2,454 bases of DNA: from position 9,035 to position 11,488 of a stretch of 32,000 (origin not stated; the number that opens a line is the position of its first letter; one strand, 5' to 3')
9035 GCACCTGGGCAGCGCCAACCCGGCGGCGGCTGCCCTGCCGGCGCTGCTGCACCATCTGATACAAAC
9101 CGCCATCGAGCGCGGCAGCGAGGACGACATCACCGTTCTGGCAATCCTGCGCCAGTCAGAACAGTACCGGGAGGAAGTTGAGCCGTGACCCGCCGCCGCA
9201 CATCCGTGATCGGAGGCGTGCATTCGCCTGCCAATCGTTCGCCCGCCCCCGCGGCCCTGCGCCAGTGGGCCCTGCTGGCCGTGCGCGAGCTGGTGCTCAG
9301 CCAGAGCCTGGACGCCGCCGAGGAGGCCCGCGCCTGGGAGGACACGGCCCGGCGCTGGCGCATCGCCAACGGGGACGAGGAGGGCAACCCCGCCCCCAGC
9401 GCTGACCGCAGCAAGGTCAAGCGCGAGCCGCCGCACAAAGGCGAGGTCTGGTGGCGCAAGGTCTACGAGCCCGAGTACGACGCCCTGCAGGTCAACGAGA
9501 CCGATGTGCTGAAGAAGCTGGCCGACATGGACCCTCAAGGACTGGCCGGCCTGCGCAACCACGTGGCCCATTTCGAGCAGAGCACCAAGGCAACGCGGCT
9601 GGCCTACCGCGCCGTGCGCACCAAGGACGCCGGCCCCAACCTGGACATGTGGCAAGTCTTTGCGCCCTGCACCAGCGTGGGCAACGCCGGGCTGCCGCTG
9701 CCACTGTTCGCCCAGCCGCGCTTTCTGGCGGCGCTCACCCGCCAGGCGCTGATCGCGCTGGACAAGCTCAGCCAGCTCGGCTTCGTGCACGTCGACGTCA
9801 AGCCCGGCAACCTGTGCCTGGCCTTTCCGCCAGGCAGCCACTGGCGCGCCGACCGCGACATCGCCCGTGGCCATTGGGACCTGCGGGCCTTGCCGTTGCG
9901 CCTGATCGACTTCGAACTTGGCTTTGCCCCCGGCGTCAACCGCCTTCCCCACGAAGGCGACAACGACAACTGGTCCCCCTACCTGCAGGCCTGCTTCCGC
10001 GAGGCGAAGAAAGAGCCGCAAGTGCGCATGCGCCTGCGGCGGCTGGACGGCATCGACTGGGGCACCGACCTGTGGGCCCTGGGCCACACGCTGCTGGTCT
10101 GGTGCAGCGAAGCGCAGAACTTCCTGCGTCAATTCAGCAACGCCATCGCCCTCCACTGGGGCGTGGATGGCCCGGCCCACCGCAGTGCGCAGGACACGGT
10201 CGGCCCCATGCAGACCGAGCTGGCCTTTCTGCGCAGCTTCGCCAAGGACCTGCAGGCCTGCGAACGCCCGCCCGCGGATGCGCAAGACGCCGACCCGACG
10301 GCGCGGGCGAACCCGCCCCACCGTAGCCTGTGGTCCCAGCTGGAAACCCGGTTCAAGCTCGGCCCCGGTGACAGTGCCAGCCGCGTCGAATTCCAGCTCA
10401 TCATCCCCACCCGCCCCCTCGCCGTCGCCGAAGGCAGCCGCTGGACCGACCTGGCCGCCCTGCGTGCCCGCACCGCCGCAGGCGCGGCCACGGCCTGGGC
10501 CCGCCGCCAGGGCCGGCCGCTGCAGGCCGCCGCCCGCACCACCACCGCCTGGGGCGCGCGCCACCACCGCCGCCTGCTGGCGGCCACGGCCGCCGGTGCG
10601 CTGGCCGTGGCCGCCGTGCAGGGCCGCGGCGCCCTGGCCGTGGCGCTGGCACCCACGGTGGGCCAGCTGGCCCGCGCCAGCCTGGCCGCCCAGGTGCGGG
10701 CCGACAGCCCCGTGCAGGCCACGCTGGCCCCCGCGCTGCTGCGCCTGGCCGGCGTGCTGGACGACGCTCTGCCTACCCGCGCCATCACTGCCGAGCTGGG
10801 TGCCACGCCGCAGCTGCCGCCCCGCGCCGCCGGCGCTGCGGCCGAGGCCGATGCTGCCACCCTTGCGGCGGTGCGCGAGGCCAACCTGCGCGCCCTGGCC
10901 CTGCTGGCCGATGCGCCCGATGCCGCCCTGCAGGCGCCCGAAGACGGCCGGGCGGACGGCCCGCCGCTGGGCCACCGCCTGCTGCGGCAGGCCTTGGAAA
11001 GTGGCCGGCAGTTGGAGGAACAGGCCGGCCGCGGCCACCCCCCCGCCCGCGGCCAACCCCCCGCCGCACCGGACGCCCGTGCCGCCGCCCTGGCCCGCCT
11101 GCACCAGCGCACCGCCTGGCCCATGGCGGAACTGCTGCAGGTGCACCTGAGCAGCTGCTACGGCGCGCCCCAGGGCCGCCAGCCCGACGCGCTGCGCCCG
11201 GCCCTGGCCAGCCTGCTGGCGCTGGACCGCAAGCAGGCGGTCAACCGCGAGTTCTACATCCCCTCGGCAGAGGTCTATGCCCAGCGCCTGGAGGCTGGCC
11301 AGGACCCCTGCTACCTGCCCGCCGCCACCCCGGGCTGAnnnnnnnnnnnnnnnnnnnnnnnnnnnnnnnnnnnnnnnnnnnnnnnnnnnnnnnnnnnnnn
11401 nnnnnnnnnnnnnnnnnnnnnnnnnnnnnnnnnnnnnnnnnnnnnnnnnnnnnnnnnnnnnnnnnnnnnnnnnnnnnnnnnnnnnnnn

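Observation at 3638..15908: DGR target is the terminal gene of a SEDS-PBP / FHA / PP2C / kinase-like operon: hypervariable receptor coupled to Ser/Thr signalling and a private peptidoglycan synthase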

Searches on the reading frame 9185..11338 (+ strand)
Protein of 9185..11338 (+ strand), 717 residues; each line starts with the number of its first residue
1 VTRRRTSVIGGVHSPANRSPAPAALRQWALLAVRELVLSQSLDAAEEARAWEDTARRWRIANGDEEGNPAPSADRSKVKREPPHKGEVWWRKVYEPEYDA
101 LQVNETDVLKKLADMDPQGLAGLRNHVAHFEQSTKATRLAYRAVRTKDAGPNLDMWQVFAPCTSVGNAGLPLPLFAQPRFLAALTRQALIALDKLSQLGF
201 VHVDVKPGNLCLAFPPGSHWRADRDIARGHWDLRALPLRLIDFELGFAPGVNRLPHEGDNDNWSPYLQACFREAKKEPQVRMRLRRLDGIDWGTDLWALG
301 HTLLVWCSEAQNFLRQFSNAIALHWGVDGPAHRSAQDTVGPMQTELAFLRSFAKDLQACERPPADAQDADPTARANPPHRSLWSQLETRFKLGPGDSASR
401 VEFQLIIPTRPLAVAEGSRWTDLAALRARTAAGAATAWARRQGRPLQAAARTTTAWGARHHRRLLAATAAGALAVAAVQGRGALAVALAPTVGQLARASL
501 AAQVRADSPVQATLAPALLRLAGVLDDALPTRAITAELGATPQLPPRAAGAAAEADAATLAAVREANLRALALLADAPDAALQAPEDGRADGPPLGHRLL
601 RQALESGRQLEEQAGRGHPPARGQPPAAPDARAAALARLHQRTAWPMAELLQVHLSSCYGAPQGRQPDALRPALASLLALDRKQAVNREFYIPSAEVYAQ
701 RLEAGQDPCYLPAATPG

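Call 4: search_protein_families(library=pfam, proteins=[window:9185-11338:+], max_evalue=0.1)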
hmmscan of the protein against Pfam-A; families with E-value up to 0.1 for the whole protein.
window:9185-11338:+ (717 aa): 0 families

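Call 7: search_protein_families(library=ncbifam, proteins=[window:9185-11338:+], max_evalue=0.1)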
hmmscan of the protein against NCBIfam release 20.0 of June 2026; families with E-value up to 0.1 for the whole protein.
window:9185-11338:+ (717 aa): 0 families

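Call 9: find_homologous_proteins(query=window:9185-11338:+)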
Query window:9185-11338:+ (717 aa): 21 proteins with E <= 0.001 among 8000 candidates.
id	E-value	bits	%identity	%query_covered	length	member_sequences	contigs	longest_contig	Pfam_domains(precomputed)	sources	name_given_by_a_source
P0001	0.0e+0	1566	100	98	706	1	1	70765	-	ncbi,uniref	ncbi:hypothetical protein [Pseudaquabacterium rugosum]|uniref:Non-specific serine/threonine protein 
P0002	3.9e-255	867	61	99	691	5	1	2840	-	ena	-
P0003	1.8e-250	852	61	100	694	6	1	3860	-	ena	-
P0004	8.9e-202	691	52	100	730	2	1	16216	-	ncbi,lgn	-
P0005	4.1e-119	417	42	93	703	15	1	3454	-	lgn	-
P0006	5.8e-116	407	50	58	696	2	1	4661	-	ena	-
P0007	1.7e-115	405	42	99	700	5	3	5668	-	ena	-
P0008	1.7e-115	405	43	93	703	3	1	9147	-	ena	-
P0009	1.1e-112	396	41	99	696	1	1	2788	-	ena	-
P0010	5.3e-112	394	42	100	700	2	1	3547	-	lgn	-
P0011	1.9e-106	376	40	100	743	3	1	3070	-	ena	-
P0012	5.7e-106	374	40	99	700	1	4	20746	-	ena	-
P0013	6.0e-99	351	45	58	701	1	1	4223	-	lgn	-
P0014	7.1e-87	311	44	57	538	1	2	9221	-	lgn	-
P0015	2.3e-85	306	45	55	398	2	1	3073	-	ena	-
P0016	4.3e-78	282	43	57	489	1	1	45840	-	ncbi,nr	ncbi:MAG: hypothetical protein U5L74_03325 [Ideonella sp.]|nr:hypothetical protein [Ideonella sp.]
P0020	1.4e-63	234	38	57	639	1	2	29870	-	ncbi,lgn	-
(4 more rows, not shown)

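Call 10: find_encoding_contigs(protein=P0004, flank=10000, max_places=3)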
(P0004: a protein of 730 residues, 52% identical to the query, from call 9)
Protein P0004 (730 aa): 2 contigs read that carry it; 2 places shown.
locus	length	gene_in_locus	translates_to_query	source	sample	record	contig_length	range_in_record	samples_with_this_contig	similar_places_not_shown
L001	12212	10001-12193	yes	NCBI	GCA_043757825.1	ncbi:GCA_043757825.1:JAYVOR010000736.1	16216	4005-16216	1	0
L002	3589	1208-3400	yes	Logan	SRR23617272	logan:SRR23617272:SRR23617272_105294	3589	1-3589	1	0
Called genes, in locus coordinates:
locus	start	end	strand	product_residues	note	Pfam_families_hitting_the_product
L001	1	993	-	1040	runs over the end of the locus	PF00873:ACR_tran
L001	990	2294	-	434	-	PF19335:HMBD, PF25919:BSH_CusB, PF25869:3HB_CusB, PF25954:Beta-barrel_RND_2, PF25975:CzcB_C (weak)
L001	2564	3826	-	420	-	-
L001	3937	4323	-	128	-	-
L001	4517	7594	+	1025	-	PF01098:FTSW_RODA_SPOVE (weak)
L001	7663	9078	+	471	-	-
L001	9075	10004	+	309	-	PF07228:SpoIIE (weak)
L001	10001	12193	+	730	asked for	-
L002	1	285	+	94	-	?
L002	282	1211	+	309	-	PF07228:SpoIIE (weak)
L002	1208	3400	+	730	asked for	-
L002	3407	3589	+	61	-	?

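Call 11: find_encoding_contigs(protein=P0012, flank=10000, max_places=3)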
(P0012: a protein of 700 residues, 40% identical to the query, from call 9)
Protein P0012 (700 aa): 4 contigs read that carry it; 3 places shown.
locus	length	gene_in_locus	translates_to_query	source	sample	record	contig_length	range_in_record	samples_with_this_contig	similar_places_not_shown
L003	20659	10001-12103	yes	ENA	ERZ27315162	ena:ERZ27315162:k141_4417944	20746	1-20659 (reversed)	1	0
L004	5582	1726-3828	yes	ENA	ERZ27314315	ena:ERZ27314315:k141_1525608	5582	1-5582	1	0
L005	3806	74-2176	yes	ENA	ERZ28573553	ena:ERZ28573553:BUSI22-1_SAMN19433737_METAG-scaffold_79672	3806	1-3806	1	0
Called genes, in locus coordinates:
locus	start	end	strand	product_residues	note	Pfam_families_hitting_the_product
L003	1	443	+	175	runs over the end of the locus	?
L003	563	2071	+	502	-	PF02475:TRM5-TYW2_MTfase (weak), PF05175:MTS (faint), PF08241:Methyltransf_11 (weak), PF13649:Methyltransf_25, PF13847:Methyltransf_31 (faint), PF07669:Eco57I (weak), PF22837:M_Eco57I_C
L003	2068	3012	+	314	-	PF09572:RE_XamI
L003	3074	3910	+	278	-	-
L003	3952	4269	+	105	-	PF07978:NIPSNAP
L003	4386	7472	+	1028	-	PF01098:FTSW_RODA_SPOVE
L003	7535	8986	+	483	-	-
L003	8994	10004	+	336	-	PF07228:SpoIIE (weak)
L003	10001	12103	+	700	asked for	-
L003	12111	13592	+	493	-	PF03781:FGE-sulfatase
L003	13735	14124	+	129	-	PF22296:bAvd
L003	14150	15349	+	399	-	PF00078:RVT_1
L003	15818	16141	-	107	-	PF01909:NTP_transf_2, PF18765:Polbeta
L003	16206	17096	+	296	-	-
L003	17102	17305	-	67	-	-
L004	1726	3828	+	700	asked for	-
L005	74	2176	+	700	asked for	-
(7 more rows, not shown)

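Call 12: find_encoding_contigs(protein=P0016, flank=10000, max_places=3)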
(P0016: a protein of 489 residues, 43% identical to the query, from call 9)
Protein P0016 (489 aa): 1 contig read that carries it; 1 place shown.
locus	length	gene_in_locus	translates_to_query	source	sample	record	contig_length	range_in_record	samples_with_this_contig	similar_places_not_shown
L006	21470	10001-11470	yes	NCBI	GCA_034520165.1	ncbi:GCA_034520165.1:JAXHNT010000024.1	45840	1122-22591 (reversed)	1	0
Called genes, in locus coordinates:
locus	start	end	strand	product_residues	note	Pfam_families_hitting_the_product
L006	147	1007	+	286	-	PF12345:DUF3641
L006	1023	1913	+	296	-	PF13379:NMT1_2 (faint), PF12974:Phosphonate-bd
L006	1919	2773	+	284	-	PF00528:BPD_transp_1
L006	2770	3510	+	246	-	PF00005:ABC_tran, PF13304:AAA_21 (faint)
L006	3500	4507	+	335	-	-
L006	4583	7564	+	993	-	-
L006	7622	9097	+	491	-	PF00498:FHA (weak)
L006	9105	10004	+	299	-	-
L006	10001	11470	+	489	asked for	-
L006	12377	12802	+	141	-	PF03781:FGE-sulfatase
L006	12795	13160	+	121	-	PF03781:FGE-sulfatase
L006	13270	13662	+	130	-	PF22296:bAvd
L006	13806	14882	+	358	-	PF00078:RVT_1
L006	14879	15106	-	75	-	-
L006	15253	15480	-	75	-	PF07927:HicA_toxin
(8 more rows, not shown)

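Call 13: find_encoding_contigs(protein=P0020, flank=10000, max_places=3)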
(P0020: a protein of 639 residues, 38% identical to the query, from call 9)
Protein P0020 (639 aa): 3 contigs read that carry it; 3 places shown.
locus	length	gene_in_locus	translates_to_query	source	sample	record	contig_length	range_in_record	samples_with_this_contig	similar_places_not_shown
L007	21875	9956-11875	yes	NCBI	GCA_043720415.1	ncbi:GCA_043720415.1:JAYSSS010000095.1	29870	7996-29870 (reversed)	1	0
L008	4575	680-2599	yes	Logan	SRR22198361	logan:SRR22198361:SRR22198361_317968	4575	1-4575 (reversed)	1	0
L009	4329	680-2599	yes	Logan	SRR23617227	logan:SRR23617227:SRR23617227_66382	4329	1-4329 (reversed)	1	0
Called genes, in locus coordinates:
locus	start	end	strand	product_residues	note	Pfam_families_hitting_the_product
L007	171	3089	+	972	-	PF02368:Big_2 (faint)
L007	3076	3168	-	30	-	-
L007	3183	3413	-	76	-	PF04014:MazE_antitoxin (weak)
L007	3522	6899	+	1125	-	-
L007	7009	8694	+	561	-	-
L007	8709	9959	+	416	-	PF07228:SpoIIE (faint)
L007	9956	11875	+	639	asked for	-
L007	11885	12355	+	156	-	-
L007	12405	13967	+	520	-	PF03781:FGE-sulfatase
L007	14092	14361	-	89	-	PF24732:ParE_like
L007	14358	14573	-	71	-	-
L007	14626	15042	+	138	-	PF22296:bAvd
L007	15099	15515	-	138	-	PF15919:HicB_lk_antitox (weak), PF15970:HicB-like_2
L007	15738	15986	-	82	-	PF09720:Unstab_antitox (faint)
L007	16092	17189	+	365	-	PF00078:RVT_1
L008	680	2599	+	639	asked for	-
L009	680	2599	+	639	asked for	-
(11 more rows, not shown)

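Call 21: find_related_loci(query=A2, collection=genome_contigs, flank=10000)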
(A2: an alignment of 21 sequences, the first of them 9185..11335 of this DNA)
Query A2 (717 aa) in genome_contigs; peptide patterns used: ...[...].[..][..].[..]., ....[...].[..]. (x = any residue, [..] = any of these).
61 stretches matched a pattern; 6 encode a relative of the query (tblastn E <= 1e-3); 6 distinct loci.
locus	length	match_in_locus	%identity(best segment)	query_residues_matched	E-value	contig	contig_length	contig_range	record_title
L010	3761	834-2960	41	1-716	3e-116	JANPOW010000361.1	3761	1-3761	MAG: Betaproteobacteria bacterium isolate VAR_83_metabat_57 VAR_83_k141_1017702, whole genome shotgun sequence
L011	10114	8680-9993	49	1-434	1e-101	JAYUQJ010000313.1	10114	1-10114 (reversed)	MAG: Betaproteobacteria bacterium isolate GL114_DN_metabat_60_sub GL114_DN_metabat_60_sub_312, whole genome shotgun sequ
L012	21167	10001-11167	44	23-412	1e-74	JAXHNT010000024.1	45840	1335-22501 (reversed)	MAG: Ideonella sp. isolate Salar_de_Ascotan_water_MAG_AWA1 contig_374_polypolish, whole genome shotgun sequence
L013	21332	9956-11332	38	1-411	1e-73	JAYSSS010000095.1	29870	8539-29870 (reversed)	MAG: Ideonella sp. isolate GFS_12224 GFS_12224_94, whole genome shotgun sequence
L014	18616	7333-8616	38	1-413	2e-64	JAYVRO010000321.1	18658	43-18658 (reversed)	MAG: Rubrivivax sp. isolate GL73_DN_concoct_209 GL73_DN_concoct_209_320, whole genome shotgun sequence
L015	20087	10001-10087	52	184-212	2e-4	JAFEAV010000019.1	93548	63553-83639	MAG: Cyanobacteria bacterium SZAS LIN-3 LIN-537__19__length-93548, whole genome shotgun sequence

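Call 33: search_solved_structures(query=A2, max_evalue=1, show_alignments=2)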
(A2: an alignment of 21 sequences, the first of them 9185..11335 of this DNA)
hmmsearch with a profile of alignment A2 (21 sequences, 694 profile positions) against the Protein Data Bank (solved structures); distinct sequences matched with E-value up to 1: 96 (the best 60 are shown).
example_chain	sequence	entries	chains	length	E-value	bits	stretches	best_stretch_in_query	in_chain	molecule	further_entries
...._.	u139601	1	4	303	0.00027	23.1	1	103-225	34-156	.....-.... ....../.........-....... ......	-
4usf_A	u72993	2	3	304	0.00028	23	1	103-225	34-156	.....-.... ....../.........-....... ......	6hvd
2j51_A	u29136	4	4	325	0.00034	22.7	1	103-225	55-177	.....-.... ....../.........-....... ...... | STE20-LIKE SERINE-THREONINE KINASE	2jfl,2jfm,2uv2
4bc6_A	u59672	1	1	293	0.00077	21.6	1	188-239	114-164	SERINE/THREONINE-PROTEIN KINASE 10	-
5ajq_A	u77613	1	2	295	0.00078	21.5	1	188-239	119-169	SERINE/THREONINE-PROTEIN KINASE 10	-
6gtt_A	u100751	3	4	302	0.00082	21.5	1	188-239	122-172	Serine/threonine-protein kinase 10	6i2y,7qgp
6eim_A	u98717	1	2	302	0.00082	21.5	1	188-239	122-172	Serine/threonine-protein kinase 10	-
2j7t_A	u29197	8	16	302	0.00085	21.4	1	188-239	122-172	SERINE/THREONINE-PROTEIN KINASE 10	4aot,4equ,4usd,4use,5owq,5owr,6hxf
7xbr_A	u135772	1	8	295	0.00091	21.3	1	184-215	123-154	Mitogen-activated protein kinase kinase 5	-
9fmo_A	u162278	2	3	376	0.00094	21.3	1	184-246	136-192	LAMMER-like dual specificity kinase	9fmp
6bdn_A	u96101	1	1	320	0.0016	20.6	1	185-224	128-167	Serine/threonine-protein kinase TAO3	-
2gcd_A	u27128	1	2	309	0.0024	19.9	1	185-220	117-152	Serine/threonine-protein kinase TAO2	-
3fxz_A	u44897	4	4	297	0.0028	19.7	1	185-223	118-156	Serine/threonine-protein kinase PAK 1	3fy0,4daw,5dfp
4zlo_A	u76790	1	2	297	0.0029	19.7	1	185-223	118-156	Serine/threonine-protein kinase PAK 1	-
1f3m_C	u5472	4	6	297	0.0029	19.7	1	185-223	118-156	SERINE/THREONINE-PROTEIN KINASE PAK-ALPHA | Serine/threonine-protein kinase PAK 1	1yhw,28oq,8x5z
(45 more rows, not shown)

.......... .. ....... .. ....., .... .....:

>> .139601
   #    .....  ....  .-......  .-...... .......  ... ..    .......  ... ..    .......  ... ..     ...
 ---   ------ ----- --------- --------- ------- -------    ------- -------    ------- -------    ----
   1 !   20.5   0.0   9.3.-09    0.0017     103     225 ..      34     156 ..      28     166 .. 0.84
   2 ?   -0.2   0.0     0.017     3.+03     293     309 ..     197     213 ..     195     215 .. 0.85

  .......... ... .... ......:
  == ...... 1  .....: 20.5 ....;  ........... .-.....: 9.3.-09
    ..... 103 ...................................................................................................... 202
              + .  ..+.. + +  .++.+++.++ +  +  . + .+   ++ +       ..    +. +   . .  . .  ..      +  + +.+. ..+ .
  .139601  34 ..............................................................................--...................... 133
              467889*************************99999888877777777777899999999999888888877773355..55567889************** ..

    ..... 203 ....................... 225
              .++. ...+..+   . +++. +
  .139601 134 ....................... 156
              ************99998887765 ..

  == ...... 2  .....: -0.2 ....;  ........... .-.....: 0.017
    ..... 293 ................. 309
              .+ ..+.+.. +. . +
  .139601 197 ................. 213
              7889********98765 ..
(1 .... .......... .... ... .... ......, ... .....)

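Call 44: predict_structure(alignment_id=A2)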
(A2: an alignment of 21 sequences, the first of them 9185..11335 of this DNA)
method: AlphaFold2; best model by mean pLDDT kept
length: 717 residues; sequences in the alignment: 21
mean_pLDDT: 81.5   pTM: 0.60
mean pLDDT of the five models: 81.5, 80.2, 79.4, 79.2, 79.2
residues with pLDDT >= 90: 317; 70-90: 264; 50-70: 46; < 50: 90
segments of 3 or more residues with pLDDT < 50: 1-17, 134-139, 414-437, 448-478, 713-717
pLDDT, mean of each block of 10 residues (from residue 1): 39 45 86 84 76 90 84 78 84 87 88 86 81 49 80 92 92 96 97 94 93 83 84 92 89 82 94 93 91 97 97 91 80 90 96 98 92 92 96 82 87 46 45 44 50 41 42 47 70 89 84 82 84 92 76 79 95 91 84 90 92 65 83 95 94 93 87 95 92 93 85 43
secondary structure, 60 per line:
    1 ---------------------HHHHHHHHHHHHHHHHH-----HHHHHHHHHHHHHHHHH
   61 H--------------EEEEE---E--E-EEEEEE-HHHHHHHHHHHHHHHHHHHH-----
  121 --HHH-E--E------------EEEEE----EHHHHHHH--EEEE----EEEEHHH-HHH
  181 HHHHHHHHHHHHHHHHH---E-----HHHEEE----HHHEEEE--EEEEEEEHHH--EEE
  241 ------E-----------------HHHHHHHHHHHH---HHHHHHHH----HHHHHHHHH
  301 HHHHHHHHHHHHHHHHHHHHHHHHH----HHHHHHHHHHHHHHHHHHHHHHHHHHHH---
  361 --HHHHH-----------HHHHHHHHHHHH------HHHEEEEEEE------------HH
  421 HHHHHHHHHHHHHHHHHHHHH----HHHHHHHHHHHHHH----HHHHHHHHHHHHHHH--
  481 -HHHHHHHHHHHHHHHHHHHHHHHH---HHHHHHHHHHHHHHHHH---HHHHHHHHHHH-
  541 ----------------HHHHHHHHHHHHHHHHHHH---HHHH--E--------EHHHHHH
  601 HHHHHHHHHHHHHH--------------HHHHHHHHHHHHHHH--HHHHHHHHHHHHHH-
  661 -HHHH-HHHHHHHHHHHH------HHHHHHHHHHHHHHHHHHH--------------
elements in order (helices of 4 or more, strands of 3 or more residues): H22-38 H44-61 E76-80 E89-94 H96-115 E143-147 H153-159 E162-165 E170-173 H178-197 E210-212 E220-223 E226-232 E238-240 H265-276 H280-287 H292-325 H330-357 H363-367 H379-390 E400-406 H419-441 H446-459 H464-478 H482-505 H509-525 H529-539 H557-575 H579-582 H595-614 H629-643 H646-659 H662-665 H667-678 H685-703

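Call 48: fold_search(model_id=the predicted structure, library=pdb)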
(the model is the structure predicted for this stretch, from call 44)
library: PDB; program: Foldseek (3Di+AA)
matches with E <= 10: 1693; with E <= 0.001: 344
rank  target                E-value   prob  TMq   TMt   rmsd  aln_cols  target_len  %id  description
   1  4ian_A                6.3e-06  1.00  0.24  0.50  12.9       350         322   14  Crystal Structure of apo Human PRPF4B kinase domain (released 2013-08-28)
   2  6pk6                  1.3e-05  1.00  0.22  0.43  12.6       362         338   15  Human PRPF4B bound to benzothiophene inhibitor 329 (released 2019-08-28)
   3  4ian_B                2.2e-05  1.00  0.24  0.50  13.3       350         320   14  Crystal Structure of apo Human PRPF4B kinase domain (released 2013-08-28)
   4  4ijp_A                2.4e-05  1.00  0.24  0.48  12.0       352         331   14  Crystal Structure of Human PRPF4B kinase domain in complex with 4-{5-[(2-Chloro-pyridin-4-ylmethyl)-carbamoyl]-thiophe (released 2013-08-28)
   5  4ijp_B                2.7e-05  1.00  0.24  0.47  11.9       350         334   14  Crystal Structure of Human PRPF4B kinase domain in complex with 4-{5-[(2-Chloro-pyridin-4-ylmethyl)-carbamoyl]-thiophe (released 2013-08-28)
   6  6pjj_A                2.7e-05  1.00  0.23  0.48  12.2       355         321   14  Human PRPF4B bound to benzothiophene inhibitor 224 (released 2019-08-28)
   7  4ifc_A                3.5e-05  1.00  0.24  0.49  13.0       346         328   14  Crystal Structure of ADP-bound Human PRPF4B kinase domain (released 2013-08-28)
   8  4ifc_B                4.1e-05  1.00  0.24  0.48  13.0       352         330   14  Crystal Structure of ADP-bound Human PRPF4B kinase domain (released 2013-08-28)
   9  6xdf_B                4.5e-05  1.00  0.21  0.36  10.8       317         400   14  Crystal structure of IRE1a in complex with G-4100 (released 2021-04-21)
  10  6pjj_B                4.9e-05  1.00  0.23  0.47  11.9       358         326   14  Human PRPF4B bound to benzothiophene inhibitor 224 (released 2019-08-28)
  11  6x8g                  5.1e-05  1.00  0.25  0.57  11.6       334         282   15  Crystal structure of TYK2 with Compound 22 (released 2020-11-25)
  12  5hgi                  5.3e-05  1.00  0.22  0.38  10.7       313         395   14  Crystal structure of apo human IRE1 alpha (released 2016-06-08)
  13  10dj_B                5.8e-05  1.00  0.24  0.55  10.9       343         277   14  Fyn Kinase Domain-Saracatinib Complex Structure (released 2026-03-18)
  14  10dj_A                6.3e-05  1.00  0.23  0.56  10.9       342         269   14  Fyn Kinase Domain-Saracatinib Complex Structure (released 2026-03-18)
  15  4iir_A                6.6e-05  1.00  0.24  0.48  12.2       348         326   14  Crystal Structure of AMPPNP-bound Human PRPF4B kinase domain (released 2013-08-28)
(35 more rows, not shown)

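Call 92: search_protein_families(library=padloc, proteins=[window:9185-11338:+], max_evalue=0.01)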
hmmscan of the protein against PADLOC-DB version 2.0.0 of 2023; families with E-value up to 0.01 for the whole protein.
window:9185-11338:+ (717 aa): 0 families
